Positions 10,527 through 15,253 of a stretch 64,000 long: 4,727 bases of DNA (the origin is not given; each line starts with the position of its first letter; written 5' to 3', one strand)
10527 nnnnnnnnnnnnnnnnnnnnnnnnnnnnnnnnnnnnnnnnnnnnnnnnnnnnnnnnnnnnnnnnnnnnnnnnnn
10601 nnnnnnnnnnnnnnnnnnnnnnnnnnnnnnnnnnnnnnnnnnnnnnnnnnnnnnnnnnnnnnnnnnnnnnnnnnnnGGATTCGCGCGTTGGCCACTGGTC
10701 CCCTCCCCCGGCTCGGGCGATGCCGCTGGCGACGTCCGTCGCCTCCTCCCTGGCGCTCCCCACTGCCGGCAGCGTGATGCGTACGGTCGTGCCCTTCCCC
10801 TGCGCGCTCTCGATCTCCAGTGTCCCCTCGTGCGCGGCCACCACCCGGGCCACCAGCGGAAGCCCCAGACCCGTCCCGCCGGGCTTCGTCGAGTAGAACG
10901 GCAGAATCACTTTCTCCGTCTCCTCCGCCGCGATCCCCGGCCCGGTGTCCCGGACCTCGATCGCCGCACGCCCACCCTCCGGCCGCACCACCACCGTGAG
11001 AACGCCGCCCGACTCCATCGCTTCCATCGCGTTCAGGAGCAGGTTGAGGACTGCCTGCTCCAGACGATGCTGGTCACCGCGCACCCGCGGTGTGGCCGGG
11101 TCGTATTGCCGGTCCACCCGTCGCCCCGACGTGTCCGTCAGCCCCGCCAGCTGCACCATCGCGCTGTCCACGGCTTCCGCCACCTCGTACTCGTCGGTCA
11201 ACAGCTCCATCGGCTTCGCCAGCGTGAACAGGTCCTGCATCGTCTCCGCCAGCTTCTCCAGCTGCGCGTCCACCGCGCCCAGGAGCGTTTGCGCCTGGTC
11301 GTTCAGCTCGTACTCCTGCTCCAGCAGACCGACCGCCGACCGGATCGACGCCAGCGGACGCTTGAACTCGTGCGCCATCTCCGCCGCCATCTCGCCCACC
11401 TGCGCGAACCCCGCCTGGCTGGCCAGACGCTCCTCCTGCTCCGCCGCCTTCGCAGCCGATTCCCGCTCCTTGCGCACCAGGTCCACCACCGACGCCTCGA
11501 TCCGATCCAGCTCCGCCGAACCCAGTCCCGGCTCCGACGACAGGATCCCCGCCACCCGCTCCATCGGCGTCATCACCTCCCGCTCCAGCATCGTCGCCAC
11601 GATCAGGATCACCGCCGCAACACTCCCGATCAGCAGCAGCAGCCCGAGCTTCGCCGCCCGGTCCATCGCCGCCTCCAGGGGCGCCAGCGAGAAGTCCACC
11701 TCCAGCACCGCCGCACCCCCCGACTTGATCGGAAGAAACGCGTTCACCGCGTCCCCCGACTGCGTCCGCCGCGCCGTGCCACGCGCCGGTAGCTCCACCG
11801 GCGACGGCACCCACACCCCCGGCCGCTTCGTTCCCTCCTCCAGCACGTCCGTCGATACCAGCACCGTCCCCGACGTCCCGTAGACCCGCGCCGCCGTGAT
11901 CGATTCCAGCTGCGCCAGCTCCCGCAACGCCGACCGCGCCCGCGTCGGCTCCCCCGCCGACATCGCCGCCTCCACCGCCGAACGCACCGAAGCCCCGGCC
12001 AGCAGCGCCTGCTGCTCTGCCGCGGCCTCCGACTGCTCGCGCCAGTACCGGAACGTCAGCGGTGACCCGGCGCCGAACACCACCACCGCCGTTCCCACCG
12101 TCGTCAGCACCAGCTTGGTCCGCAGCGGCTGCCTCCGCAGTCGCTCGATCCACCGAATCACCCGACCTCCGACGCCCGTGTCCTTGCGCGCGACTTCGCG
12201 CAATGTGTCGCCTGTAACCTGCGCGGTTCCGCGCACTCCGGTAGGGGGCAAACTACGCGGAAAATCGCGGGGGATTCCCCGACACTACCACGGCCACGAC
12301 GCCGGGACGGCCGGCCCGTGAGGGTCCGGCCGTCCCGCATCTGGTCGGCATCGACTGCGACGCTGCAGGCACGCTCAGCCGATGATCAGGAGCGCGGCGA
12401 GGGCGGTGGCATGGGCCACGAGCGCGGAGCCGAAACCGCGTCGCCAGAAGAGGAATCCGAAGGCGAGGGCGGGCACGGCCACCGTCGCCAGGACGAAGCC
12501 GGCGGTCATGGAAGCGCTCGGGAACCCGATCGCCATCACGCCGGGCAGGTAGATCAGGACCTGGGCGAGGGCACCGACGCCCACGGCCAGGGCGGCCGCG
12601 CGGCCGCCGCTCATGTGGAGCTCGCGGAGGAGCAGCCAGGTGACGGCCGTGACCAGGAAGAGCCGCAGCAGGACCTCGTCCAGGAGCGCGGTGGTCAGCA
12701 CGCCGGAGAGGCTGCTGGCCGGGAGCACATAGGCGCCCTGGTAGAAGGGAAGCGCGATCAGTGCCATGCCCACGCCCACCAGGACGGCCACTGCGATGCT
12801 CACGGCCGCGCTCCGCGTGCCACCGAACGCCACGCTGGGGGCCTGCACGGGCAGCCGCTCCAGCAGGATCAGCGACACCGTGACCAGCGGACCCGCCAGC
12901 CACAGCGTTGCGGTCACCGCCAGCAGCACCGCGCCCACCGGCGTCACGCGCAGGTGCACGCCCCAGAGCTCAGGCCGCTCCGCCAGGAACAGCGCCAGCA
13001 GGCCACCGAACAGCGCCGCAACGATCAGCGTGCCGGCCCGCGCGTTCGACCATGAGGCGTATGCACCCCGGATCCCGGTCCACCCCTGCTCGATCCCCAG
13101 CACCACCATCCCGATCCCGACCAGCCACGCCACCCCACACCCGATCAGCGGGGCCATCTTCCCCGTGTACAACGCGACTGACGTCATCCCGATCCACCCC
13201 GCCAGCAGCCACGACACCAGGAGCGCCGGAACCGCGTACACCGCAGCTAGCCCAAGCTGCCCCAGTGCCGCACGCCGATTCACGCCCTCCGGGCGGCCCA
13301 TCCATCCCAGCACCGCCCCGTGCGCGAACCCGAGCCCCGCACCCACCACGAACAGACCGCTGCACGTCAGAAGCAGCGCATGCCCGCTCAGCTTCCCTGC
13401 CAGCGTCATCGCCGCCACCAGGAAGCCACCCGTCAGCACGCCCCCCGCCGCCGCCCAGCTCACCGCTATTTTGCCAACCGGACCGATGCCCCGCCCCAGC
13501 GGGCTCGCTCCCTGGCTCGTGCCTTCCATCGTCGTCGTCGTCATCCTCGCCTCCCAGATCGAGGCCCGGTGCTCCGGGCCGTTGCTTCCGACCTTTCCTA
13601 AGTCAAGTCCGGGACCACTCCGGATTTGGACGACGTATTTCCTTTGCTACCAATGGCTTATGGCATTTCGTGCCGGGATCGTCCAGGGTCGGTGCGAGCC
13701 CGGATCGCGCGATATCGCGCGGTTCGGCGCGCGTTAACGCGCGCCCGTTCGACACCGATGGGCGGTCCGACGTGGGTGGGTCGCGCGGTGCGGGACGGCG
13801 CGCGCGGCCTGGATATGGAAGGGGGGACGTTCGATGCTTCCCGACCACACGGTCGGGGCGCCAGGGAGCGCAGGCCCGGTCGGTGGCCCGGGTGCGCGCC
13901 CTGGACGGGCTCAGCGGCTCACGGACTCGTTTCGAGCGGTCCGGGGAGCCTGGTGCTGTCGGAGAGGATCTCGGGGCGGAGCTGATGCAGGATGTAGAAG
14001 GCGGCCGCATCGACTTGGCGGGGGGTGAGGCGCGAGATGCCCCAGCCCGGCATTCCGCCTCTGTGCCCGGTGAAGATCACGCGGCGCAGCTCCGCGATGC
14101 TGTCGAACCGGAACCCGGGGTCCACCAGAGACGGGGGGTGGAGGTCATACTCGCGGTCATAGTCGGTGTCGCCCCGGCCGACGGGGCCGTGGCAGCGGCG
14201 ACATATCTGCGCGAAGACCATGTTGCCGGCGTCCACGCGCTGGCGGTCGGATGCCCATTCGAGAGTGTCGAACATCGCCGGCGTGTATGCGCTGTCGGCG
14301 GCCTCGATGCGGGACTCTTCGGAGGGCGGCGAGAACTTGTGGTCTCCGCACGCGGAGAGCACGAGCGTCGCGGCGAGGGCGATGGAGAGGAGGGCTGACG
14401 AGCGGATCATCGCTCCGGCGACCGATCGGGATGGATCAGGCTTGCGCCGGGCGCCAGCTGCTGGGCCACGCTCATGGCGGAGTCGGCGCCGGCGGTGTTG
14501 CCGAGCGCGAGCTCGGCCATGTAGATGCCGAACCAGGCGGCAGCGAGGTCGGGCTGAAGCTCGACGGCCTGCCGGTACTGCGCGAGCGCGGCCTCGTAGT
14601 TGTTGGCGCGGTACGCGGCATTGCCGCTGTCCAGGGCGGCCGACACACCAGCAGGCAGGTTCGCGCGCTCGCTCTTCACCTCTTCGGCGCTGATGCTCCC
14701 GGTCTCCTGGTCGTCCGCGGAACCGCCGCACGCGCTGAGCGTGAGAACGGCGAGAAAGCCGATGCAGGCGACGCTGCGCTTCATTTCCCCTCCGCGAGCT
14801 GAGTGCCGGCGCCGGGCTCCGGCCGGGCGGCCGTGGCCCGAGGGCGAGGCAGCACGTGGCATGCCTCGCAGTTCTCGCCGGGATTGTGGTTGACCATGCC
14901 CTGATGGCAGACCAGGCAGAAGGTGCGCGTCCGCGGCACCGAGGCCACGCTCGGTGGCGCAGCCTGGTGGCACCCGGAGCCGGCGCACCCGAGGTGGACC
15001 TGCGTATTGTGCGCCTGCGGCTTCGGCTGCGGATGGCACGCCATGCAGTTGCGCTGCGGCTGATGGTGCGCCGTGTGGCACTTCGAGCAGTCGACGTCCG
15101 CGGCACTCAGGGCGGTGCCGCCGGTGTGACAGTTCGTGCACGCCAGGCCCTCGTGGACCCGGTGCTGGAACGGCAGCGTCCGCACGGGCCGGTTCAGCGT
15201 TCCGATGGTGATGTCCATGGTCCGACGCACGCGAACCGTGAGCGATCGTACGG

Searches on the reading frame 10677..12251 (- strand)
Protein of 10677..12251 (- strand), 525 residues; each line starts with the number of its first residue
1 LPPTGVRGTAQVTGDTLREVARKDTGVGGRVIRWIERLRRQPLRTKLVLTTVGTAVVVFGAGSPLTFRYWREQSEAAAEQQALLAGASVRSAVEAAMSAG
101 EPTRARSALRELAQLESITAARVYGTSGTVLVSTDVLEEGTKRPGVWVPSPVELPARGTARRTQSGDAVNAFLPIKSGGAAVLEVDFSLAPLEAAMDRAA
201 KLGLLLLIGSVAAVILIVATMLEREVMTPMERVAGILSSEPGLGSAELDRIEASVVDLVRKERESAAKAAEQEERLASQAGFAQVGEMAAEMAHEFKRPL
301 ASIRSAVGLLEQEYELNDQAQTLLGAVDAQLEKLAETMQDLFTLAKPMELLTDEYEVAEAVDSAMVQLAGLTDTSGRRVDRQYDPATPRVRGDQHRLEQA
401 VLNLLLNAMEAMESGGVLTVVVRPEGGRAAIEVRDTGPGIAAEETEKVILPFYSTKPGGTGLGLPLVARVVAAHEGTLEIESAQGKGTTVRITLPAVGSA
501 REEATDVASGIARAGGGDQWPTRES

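Call 4: search_protein_families(library=pfam, proteins=[window:10677-12251:-], max_evalue=1)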
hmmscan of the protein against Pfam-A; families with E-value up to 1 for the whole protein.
window:10677-12251:- (525 aa): 10 families
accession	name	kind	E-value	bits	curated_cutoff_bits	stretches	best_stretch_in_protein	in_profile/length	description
PF02518.31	HATPase_c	-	3.2e-26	92.4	26.4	1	392-496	1-109/111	Histidine kinase-, DNA gyrase B-, and HSP90-like ATPase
PF00512.31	HisKA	-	3.2e-10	40.3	26.9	1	286-346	3-62/66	His Kinase A (phospho-acceptor) domain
PF17152.10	CHASE8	-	9.2e-05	23.1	27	1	77-133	4-60/102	Periplasmic sensor domain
PF13581.12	HATPase_c_2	-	0.00015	22.2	27.4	1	397-493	32-126/127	Histidine kinase-like ATPase domain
PF10090.15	HPTransfase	-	0.0011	19.2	22.9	1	400-445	35-80/123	Histidine phosphotransferase C-terminal domain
PF14501.12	HATPase_c_5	-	0.0067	16.8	22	1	399-486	8-94/102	GHKL domain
PF00180.25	Iso_dh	-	0.022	14.5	27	1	298-348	290-337/348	Isocitrate/isopropylmalate dehydrogenase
PF13589.12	HATPase_c_3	-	0.053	14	25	1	396-449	2-54/137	Histidine kinase-, DNA gyrase B-, and HSP90-like ATPase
PF19191.5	HEF_HK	-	0.062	14.2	24.1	1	292-338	9-55/67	HEF_HK domain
PF19870.4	DUF6343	-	0.84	10.5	27.2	0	100-117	5-22/82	Family of unknown function (DUF6343)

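Call 5: search_protein_families(library=ncbifam, proteins=[window:10677-12251:-], max_evalue=1)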
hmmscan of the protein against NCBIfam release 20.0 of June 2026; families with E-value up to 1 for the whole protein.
window:10677-12251:- (525 aa): 89 families (the best 25 are shown)
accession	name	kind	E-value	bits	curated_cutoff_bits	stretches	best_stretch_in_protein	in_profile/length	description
NF008468.0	PRK11360.1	equivalog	4.4e-52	177.3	646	1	270-498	381-610/616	two-component system sensor histidine kinase AtoS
NF007688.0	PRK10364.1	equivalog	1.4e-43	149.3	479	1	244-502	200-457/460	two-component system sensor histidine kinase ZraS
NF053867.1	SprKinKinDBac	equivalog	2.3e-35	122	775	1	282-496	283-497/500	sporulation kinase KinD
NF008312.0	PRK11100.1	equivalog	3e-32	112.1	356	1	193-496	178-474/477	two-component system sensor histidine kinase CreC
TIGR02966.1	phoR_proteo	equivalog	5e-31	107.9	334.2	1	289-493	118-332/333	phosphate regulon sensor histidine kinase PhoR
NF052574.1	HisKinEspCMyxo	equivalog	6.1e-31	107.4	1200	1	253-504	386-645/785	serine histidine kinase EspC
NF046044.1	PnpS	equivalog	1.1e-29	103.7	400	1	289-495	174-390/390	two-component system histidine kinase PnpS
NF041735.1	hist_kin_RppB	equivalog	1.4e-28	99.8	400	1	282-495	213-438/438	two-component system sensor histidine kinase RppB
NF052573.1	HisKinEspAMyxo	equivalog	2.2e-25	88.8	1400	1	274-512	373-627/755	serine histidine kinase EspA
NF010411.0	PRK13837.1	equivalog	6e-25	87.4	647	1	253-501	419-680/828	two-component system VirA-like sensor kinase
NF033092.0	HK_WalK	equivalog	3.1e-24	85.5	725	1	288-495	375-593/594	cell wall metabolism sensor histidine kinase WalK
NF046026.1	HisKinCckACaul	equivalog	2.2e-23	82.3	1000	1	272-506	289-542/678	cell cycle histidine kinase CckA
NF008293.1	PRK11073.1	equivalog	3.9e-23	82.3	240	1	273-495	120-346/349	nitrogen regulation protein NR(II)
NF040691.1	MtrAB_MtrB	equivalog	7.4e-23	81.3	450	1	190-498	174-494/507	MtrAB system histidine kinase MtrB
NF046020.1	HisKinCckABruc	equivalog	1.1e-22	79.7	1000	1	272-507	467-718/868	cell cycle histidine kinase CckA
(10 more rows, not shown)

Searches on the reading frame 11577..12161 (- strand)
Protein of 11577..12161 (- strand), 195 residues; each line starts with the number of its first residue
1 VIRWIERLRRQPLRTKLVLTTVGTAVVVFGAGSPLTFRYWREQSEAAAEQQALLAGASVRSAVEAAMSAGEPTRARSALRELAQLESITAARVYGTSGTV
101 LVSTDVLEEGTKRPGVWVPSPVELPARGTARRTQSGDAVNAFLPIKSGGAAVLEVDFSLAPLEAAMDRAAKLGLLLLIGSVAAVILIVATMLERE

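Call 29: find_homologous_proteins(query=window:11577-12161:-, max_evalue=0.001)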
Query window:11577-12161:- (195 aa): 9 proteins with E <= 0.001 among 2183 candidates.
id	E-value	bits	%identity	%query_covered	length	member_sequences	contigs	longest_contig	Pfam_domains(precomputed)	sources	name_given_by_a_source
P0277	3.2e-60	221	68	82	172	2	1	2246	PF17152.11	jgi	jgi:hypothetical protein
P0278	4.4e-56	208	53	98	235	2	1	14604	-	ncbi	ncbi:MAG: hypothetical protein P8Z36_05845, partial [Gemmatimonadota bacterium]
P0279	4.7e-48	181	49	98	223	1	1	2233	-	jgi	jgi:hypothetical protein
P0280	9.5e-48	180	52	92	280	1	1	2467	-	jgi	jgi:signal transduction histidine kinase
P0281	2.9e-37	146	67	56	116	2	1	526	-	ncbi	-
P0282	2.7e-36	143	52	89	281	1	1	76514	-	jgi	jgi:hypothetical protein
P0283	2.6e-34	137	44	98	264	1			-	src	-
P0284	1.7e-24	105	68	42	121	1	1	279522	-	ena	-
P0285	8.2e-22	96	45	66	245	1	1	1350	PF08239.18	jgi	-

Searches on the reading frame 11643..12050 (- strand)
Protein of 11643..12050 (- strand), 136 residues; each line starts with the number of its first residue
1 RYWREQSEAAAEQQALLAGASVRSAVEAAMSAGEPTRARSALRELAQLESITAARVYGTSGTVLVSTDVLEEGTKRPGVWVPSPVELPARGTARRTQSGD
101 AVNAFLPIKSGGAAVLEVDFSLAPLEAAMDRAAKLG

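Call 71: predict_structure(alignment_id=A5)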
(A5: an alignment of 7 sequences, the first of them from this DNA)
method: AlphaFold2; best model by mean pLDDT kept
length: 136 residues; sequences in the alignment: 7
mean_pLDDT: 88.4   pTM: 0.81
mean pLDDT of the five models: 88.4, 86.7, 86.5, 86.4, 86.2
residues with pLDDT >= 90: 80; 70-90: 49; 50-70: 7; < 50: 0
segments of 3 or more residues with pLDDT < 50: none
pLDDT, mean of each block of 10 residues (from residue 1): 77 92 93 93 91 92 94 87 87 89 90 87 85 75
secondary structure, 60 per line:
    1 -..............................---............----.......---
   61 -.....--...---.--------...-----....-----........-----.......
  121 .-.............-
elements in order: H2-31 H35-46 E51-57 E62-66 E92-95 E101-108 E114-121 H123-135

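Call 75: fold_search(model_id=the predicted structure, library=pdb)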
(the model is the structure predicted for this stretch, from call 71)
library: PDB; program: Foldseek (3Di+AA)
matches with E <= 10: 937; with E <= 0.001: 7
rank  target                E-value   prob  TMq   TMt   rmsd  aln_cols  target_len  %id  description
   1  1p0z_A                2.6e-04  1.00  0.58  0.60   4.3       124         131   15  Sensor Kinase CitA binding domain (released 2003-08-19)
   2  7dud_A                4.6e-04  1.00  0.57  0.54   4.9       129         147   11  Crystal Structure of erWalK (released 2022-01-19)
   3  2j80_B                6.3e-04  1.00  0.57  0.61   4.4       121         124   16  Structure of Citrate-bound Periplasmic Domain of Sensor Histidine Kinase CitA (released 2007-10-23)
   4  2j80_A                6.3e-04  1.00  0.58  0.60   4.7       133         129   16  Structure of Citrate-bound Periplasmic Domain of Sensor Histidine Kinase CitA (released 2007-10-23)
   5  5is1                  7.1e-04  1.00  0.57  0.55   3.8       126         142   10  Crystal structure of the extracellular domain of sensor histidine kinase YycG from Staphylococcus aureus at 2.0 Angstrom (released 2016-07-20)
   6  7prq_B                7.6e-04  1.00  0.55  0.26   3.9       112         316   15  Structure of the ligand binding domain of the PctD (PA4633) chemoreceptor of Pseudomonas aeruginosa PAO1 in complex wi (released 2022-05-11)
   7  4ywz_A                8.6e-04  1.00  0.62  0.58   3.9       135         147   10  Crystal structure of the extracellular receptor domain of the essential sensor kinase WalK from Staphylococcus aureus (released 2016-03-30)
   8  9mrh_B                1.2e-03  1.00  0.58  0.24   4.4       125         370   16  Fluorescence lifetime-readout citrate sensor (released 2025-11-12)
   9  7prq_A                1.2e-03  1.00  0.51  0.25   4.5       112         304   12  Structure of the ligand binding domain of the PctD (PA4633) chemoreceptor of Pseudomonas aeruginosa PAO1 in complex wi (released 2022-05-11)
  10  4ywz_B                2.2e-03  1.00  0.58  0.55   4.8       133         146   11  Crystal structure of the extracellular receptor domain of the essential sensor kinase WalK from Staphylococcus aureus (released 2016-03-30)
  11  9mrh_A                3.0e-03  1.00  0.57  0.24   4.4       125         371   16  Fluorescence lifetime-readout citrate sensor (released 2025-11-12)
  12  9a5d_A                5.2e-03  1.00  0.73  0.19   4.1       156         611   12  Integrative model of WALK-YYCH by crosslinking MS and deep learning (released 2024-09-18)
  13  6lnp_D                5.2e-03  1.00  0.57  0.25   4.4       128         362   17  Crystal structure of citrate Biosensor (released 2020-05-06)
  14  8biy_D                5.5e-03  1.00  0.60  0.64   3.8       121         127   16  Citrate-free extracytoplasmic PAS domain mutant R93A of sensor histidine kinase CitA from Geobacillus thermodenitrific (released 2023-11-15)
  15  6fu4_B                6.6e-03  1.00  0.45  0.23   4.7        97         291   14  Ligand binding domain (LBD) of the p. aeruginosa histamine receptor TlpQ (released 2018-05-16)
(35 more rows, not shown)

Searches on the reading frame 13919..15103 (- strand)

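Call 46: search_protein_families(library=pfam, proteins=[window:13919-15103:-], max_evalue=0.001)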
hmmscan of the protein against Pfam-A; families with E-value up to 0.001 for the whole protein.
window:13919-15103:- (394 aa): 1 family
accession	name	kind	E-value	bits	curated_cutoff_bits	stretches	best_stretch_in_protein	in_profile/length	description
PF13442.11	Cytochrome_CBB3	-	7.9e-10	39.4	27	1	289-371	2-68/68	Cytochrome C oxidase, cbb3-type, subunit III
